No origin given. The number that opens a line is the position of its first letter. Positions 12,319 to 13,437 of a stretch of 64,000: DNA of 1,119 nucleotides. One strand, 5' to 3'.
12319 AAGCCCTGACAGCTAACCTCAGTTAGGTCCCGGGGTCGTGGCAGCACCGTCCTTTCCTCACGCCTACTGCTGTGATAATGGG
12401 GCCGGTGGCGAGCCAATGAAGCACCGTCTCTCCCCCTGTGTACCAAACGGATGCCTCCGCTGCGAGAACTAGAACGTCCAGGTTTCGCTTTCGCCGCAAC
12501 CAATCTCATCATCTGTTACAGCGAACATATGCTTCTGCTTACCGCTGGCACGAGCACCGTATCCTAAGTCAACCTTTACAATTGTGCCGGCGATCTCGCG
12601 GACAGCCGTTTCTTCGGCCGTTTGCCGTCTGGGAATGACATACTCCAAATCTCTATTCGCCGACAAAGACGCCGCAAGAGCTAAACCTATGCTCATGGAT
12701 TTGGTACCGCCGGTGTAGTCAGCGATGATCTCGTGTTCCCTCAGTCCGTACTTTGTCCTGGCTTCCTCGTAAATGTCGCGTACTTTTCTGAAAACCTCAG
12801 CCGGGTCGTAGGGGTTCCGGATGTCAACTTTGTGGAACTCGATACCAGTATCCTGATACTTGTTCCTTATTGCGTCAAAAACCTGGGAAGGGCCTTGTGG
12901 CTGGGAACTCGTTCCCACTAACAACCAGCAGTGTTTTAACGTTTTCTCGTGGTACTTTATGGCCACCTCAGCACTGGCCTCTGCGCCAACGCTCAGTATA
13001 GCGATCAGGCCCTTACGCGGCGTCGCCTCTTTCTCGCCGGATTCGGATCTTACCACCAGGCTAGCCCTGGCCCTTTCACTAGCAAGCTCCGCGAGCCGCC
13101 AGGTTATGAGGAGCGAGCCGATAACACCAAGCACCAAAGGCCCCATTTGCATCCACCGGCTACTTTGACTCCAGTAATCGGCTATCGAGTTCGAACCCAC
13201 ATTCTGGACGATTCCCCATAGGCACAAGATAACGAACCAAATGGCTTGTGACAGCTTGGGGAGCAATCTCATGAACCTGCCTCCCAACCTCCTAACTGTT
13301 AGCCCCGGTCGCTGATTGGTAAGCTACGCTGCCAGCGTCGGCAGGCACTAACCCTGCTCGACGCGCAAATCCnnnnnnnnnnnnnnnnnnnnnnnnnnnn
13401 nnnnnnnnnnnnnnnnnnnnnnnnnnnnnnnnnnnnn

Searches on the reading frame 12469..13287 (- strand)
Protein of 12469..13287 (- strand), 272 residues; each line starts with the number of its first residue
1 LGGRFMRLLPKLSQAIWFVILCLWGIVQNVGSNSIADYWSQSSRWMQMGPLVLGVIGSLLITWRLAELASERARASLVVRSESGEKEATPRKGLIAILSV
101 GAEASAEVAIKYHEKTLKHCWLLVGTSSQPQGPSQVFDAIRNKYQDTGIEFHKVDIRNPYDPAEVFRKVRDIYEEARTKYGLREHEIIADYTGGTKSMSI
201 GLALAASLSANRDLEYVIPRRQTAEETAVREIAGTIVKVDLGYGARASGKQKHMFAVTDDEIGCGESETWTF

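Call 4: search_protein_families(library=pfam, proteins=[window:12469-13287:-], max_evalue=1)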
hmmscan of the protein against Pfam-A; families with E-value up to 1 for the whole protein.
window:12469-13287:- (272 aa): 3 families
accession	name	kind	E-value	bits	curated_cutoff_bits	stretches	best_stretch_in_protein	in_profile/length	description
PF19810.5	HFX_2341_N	-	0.00076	20.4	30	1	112-219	18-117/120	HFX_2341-like, N-terminal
PF06956.16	RtcR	-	0.0072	16.2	23.1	1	124-205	46-125/183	Regulator of RNA terminal phosphate cyclase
PF23400.1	CARF_Card1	-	0.022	15.2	24.6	1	170-216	71-118/146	Card1 CARF domain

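Call 5: search_protein_families(library=ncbifam, proteins=[window:12469-13287:-], max_evalue=0.1)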
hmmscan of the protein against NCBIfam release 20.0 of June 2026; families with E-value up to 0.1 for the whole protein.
window:12469-13287:- (272 aa): 5 families
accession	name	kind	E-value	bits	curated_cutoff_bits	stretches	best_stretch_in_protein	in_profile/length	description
TIGR02710.1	TIGR02710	equivalog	1.9e-09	36.9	83.9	1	143-215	30-100/384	TIGR02710 family CRISPR-associated CARF protein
TIGR01884.1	cas_HTH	subfamily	0.026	13.9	60.2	1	131-212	38-114/202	CRISPR-associated CARF protein Csa3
NF038308.1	RNA_repair_RtcR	equivalog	0.027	13.3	650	1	105-213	28-134/530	RNA repair transcriptional activator RtcR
NF009124.0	PRK12476.1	subfamily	0.072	11.2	922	1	32-110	464-544/612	fatty acyl-AMP ligase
TIGR03642.1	cas_csx14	hypoth_equivalog_domain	0.075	13.3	90.35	0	154-210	62-116/124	CRISPR-associated protein Csx14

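Call 6: search_protein_families(library=padloc, proteins=[window:12469-13287:-], max_evalue=0.1)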
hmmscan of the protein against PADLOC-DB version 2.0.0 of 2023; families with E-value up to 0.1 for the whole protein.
window:12469-13287:- (272 aa): 54 families (the best 25 are shown)
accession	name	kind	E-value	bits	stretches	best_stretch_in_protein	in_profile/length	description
PDLC01168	CARF_2M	-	4.4e-35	119.3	1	17-223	14-187/200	"CARF, 2 TMs"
PDLC01053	Csx1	-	8.5e-30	102.5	1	35-222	69-201/212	TM+CARF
PDLC01942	CARF8--CARF_TM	-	2.9e-26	90.6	1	89-244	100-258/264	-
PDLC01941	CARF8--CARF_TM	-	3.8e-22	77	1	109-217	133-235/248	-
PDLC01943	CARF8--CARF_TM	-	7.9e-22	75.9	1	56-219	55-205/229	-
PDLC01031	Csx1/Csm6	-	5e-15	53.8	1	123-221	30-118/357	CARF+HEPN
PDLC01796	CARF1--CARF_HEPN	-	5.7e-13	46.8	1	151-223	68-137/401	-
PDLC01794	CARF1--CARF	-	9.4e-13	46.3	1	141-207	55-112/168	-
PDLC01966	CARF_HEPN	-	2.4e-12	44.9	1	150-222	10-76/333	-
PDLC01948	CARF8--CARF_TM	-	5.3e-12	44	1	60-207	34-177/217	-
PDLC01360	Csx1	-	8.1e-12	42.9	1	141-223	27-104/365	CAS-III; associated_signaling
PDLC01802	CARF1--CARF_HEPN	-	5.4e-11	39.9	1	138-221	41-119/388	-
PDLC01639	Csx1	-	7.1e-11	39.8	1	136-217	26-99/361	CAS-III; associated_signaling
PDLC01315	Csx1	-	1.7e-10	38.6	1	150-223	35-99/329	CAS-III; associated_signaling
PDLC01801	CARF1--CARF_HEPN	-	1.6e-09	35.1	1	143-208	68-127/441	-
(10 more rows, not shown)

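Call 9: find_homologous_proteins(query=window:12469-13287:-)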
Query window:12469-13287:- (272 aa): 5 proteins with E <= 0.001 among 4980 candidates.
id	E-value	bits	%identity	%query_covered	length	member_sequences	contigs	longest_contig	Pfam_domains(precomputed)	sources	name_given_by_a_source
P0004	2.8e-142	491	100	83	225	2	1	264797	-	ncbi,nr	ncbi:MAG: hypothetical protein IMW97_01205 [Firmicutes bacterium]|nr:hypothetical protein [Candidatu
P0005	1.9e-17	82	35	56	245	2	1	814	-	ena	-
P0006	2.9e-13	68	33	59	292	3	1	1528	PF20689.4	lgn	-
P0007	2.3e-7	49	35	46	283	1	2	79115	-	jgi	jgi:hypothetical protein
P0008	8.9e-7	47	32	46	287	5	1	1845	-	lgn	-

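Call 18: find_encoding_contigs(protein=P0007, flank=10000, max_places=3)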
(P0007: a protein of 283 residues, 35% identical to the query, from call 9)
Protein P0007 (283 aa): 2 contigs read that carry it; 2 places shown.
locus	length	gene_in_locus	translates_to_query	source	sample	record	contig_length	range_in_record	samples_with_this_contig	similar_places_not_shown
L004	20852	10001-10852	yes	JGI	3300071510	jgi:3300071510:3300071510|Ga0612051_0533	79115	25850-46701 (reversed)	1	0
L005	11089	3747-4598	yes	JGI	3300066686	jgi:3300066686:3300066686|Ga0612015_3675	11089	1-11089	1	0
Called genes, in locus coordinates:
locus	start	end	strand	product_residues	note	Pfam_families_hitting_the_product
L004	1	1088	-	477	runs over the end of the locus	PF02366:PMT, PF16192:PMT_4TMC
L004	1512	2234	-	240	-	PF13489:Methyltransf_23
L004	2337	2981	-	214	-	PF00691:OmpA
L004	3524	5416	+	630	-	PF13449:Phytase-like, PF00353:HemolysinCabind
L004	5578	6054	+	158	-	PF14159:CAAD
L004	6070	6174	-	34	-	-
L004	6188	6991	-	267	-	PF00106:adh_short, PF01370:Epimerase (weak), PF08659:KR, PF13561:adh_short_C2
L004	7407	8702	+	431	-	PF00364:Biotin_lipoyl, PF02817:E3_binding, PF00198:2-oxoacid_dh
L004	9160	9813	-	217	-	PF13545:HTH_Crp_2, PF00392:GntR (weak), PF00325:Crp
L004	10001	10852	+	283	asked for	-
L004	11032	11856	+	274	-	PF00582:Usp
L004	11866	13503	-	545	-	PF07992:Pyr_redox_2, PF02852:Pyr_redox_dim (weak)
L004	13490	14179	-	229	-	PF18735:HEPN_RiboL-PSP (weak)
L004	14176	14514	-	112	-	PF21784:Bflower (weak)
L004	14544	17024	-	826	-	PF01588:tRNA_bind, PF03483:B3_4, PF03484:B5, PF17759:tRNA_synthFbeta, PF03147:FDX-ACB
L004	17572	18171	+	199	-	PF05685:Uma2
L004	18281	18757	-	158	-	-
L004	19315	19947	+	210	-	PF28239:Npun_R2479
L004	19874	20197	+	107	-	PF28239:Npun_R2479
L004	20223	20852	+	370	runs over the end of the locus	PF13439:Glyco_transf_4, PF13579:Glyco_trans_4_4, PF00534:Glycos_transf_1, PF13692:Glyco_trans_1_4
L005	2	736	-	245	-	?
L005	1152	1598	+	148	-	PF00364:Biotin_lipoyl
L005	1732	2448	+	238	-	PF00198:2-oxoacid_dh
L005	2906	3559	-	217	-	PF13545:HTH_Crp_2, PF00392:GntR (weak), PF00325:Crp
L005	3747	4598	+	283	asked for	-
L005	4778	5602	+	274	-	PF00582:Usp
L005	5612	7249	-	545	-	PF07992:Pyr_redox_2, PF02852:Pyr_redox_dim (weak)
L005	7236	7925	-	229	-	PF18735:HEPN_RiboL-PSP (weak)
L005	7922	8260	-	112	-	PF21784:Bflower (weak)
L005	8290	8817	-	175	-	PF17759:tRNA_synthFbeta, PF03147:FDX-ACB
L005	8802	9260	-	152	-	PF17759:tRNA_synthFbeta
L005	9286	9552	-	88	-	-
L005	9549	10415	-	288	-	PF03483:B3_4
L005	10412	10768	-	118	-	PF01588:tRNA_bind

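Call 26: search_solved_structures(query=window:12469-13287:-, max_evalue=1, show_alignments=2)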
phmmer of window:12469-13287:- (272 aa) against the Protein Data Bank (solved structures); distinct sequences matched with E-value up to 1: 5.
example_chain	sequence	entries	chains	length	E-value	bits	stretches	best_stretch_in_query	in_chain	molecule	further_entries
7yhl_A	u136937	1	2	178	0.0015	21.4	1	139-222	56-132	CRISPR system ring nuclease SSO2081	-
7ygl_A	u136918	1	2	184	0.0016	21.3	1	139-222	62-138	CRISPR system ring nuclease SSO2081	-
7ygh_A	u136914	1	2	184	0.0016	21.3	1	139-222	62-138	CRISPR system ring nuclease SSO2081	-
8htw_A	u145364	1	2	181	0.0016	21.3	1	139-222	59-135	CRISPR system ring nuclease SSO2081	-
8t64_A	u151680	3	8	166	0.057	16.2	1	138-209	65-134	Cam1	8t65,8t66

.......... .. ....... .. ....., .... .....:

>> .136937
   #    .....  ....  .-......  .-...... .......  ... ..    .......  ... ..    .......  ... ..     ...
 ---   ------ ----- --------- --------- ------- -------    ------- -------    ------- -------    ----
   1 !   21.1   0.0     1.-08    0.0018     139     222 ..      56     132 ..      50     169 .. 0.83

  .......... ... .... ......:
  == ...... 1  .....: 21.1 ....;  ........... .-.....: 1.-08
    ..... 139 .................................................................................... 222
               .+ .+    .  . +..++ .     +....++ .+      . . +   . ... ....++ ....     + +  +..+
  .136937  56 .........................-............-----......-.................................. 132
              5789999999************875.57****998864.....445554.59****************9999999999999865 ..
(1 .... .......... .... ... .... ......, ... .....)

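Call 35: find_homologous_proteins(query=A2, max_evalue=0.00001)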
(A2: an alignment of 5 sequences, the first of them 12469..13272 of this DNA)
Query A2 (5 sequences) (267 aa, profile of the alignment): 47 proteins with E <= 0.00001 among 8000 candidates.
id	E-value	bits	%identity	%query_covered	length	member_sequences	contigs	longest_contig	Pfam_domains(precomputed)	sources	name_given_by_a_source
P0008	2.1e-102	360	33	47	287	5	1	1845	-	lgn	-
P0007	8.2e-101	355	35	47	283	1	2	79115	-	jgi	jgi:hypothetical protein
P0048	9.0e-93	329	32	53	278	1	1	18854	-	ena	-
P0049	1.1e-79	286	29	68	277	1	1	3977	-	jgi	jgi:hypothetical protein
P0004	3.2e-79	284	100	84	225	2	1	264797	-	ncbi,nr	ncbi:MAG: hypothetical protein IMW97_01205 [Firmicutes bacterium]|nr:hypothetical protein [Candidatu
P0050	6.4e-78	280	31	67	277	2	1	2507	-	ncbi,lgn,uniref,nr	ncbi:MAG: CRISPR-associated protein [Phormidesmis priestleyi]|uniref:CRISPR-associated protein n=1 T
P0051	1.2e-77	279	37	47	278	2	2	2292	-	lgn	-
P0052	2.3e-77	278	29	73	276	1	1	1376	-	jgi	jgi:hypothetical protein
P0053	4.3e-77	277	29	72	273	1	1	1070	-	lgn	-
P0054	5.7e-77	277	31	69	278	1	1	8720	-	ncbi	-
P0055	5.1e-76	274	29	67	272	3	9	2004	-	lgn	-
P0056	2.0e-75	272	32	47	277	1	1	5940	-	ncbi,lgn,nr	ncbi:MAG: CRISPR-associated protein [Phormidesmis sp. RL_2_1]|nr:CRISPR-associated protein [Phormide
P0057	3.0e-75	271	32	47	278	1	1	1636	-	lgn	-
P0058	8.0e-73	263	30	47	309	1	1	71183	-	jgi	-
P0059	8.1e-73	263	29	67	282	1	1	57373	-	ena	-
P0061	2.5e-72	262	31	69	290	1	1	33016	-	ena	-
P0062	3.6e-72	261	30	67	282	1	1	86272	-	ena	-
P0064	4.4e-71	257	34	47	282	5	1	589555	-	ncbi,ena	-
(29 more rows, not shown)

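Call 39: find_encoding_contigs(protein=P0064, flank=8000, max_places=1)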
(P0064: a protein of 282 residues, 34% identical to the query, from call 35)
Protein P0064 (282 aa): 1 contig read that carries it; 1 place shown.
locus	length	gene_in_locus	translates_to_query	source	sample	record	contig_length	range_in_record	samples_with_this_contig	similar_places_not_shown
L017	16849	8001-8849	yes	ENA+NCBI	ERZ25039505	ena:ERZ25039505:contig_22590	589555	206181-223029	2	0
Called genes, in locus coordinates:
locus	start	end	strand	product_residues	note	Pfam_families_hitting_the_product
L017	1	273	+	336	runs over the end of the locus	PF12469:Cmr2_N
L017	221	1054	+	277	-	PF22335:Cas10-Cmr2_palm2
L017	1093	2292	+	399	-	PF09700:Cas_Cmr3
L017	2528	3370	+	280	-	PF03787:RAMPs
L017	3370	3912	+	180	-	-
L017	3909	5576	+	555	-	-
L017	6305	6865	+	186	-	-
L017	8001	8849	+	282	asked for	-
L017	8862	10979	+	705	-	PF00078:RVT_1, PF01867:Cas_Cas1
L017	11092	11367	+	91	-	PF09827:CRISPR_Cas2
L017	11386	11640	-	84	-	-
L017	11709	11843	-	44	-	-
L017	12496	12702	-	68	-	-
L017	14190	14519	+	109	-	-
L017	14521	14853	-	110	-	-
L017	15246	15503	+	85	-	-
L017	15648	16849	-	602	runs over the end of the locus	PF00664:ABC_membrane, PF00005:ABC_tran, PF02463:SMC_N (faint)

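Call 40: find_encoding_contigs(protein=P0062, flank=8000, max_places=1)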
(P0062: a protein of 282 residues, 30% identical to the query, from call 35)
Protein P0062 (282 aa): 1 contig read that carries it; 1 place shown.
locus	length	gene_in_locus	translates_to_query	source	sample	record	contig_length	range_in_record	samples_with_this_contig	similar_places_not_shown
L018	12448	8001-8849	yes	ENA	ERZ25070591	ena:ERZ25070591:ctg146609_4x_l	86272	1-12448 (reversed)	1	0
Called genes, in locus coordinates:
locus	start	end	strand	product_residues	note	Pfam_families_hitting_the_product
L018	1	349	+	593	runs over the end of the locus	PF12469:Cmr2_N, PF22335:Cas10-Cmr2_palm2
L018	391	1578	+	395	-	PF09700:Cas_Cmr3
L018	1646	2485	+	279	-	PF03787:RAMPs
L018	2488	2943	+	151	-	-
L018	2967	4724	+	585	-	PF03787:RAMPs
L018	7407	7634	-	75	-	-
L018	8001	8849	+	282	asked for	-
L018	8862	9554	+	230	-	PF00078:RVT_1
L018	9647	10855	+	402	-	PF12323:HTH_OrfB_IS605, PF01385:OrfB_IS605, PF07282:Cas12f1-like_TNB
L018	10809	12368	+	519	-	PF00078:RVT_1 (weak), PF01867:Cas_Cas1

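Call 41: find_encoding_contigs(protein=P0061, flank=8000, max_places=1)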
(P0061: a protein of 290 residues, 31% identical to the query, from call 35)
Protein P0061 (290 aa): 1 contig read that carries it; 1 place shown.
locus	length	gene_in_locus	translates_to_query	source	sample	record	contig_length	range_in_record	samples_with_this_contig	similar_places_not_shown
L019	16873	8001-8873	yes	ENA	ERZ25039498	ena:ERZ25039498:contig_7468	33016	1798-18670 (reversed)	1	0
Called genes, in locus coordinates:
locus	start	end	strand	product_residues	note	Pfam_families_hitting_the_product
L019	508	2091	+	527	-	PF22335:Cas10-Cmr2_palm2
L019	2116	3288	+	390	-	PF09700:Cas_Cmr3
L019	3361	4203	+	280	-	PF03787:RAMPs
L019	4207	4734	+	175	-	-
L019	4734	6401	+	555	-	-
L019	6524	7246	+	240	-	PF21321:HTH_66, PF04255:DUF433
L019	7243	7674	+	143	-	PF18478:PIN_10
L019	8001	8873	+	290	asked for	-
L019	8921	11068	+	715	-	PF00078:RVT_1, PF01867:Cas_Cas1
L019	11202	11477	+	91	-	PF09827:CRISPR_Cas2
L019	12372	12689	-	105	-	-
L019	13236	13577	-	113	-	-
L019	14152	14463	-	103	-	-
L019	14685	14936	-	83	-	PF16277:DUF4926 (weak)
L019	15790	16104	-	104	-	-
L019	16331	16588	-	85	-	PF13560:HTH_31 (weak), PF01381:HTH_3 (weak)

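Call 46: predict_structure(alignment_id=A3)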
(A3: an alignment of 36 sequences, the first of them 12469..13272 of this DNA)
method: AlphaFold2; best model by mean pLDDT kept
length: 267 residues; sequences in the alignment: 36
mean_pLDDT: 81.7   pTM: 0.68
mean pLDDT of the five models: 81.7, 80.0, 79.1, 78.9, 78.9
residues with pLDDT >= 90: 127; 70-90: 71; 50-70: 44; < 50: 25
segments of 3 or more residues with pLDDT < 50: 1-3, 244-253, 255-262, 264-267
pLDDT, mean of each block of 10 residues (from residue 1): 65 84 69 62 84 92 83 61 94 85 96 97 82 96 98 96 98 98 95 96 94 82 71 79 47 45 46
secondary structure, 60 per line:
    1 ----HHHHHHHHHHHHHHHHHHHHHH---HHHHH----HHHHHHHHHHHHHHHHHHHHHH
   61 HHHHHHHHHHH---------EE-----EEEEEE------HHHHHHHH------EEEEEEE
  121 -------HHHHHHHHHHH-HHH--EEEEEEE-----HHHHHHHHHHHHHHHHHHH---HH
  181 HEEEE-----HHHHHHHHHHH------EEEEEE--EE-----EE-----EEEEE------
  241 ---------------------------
elements in order: H5-26 H30-34 H39-71 E88-93 H100-107 E114-120 H128-138 E145-151 H157-175 E182-185 H191-201 E208-213 E230-234
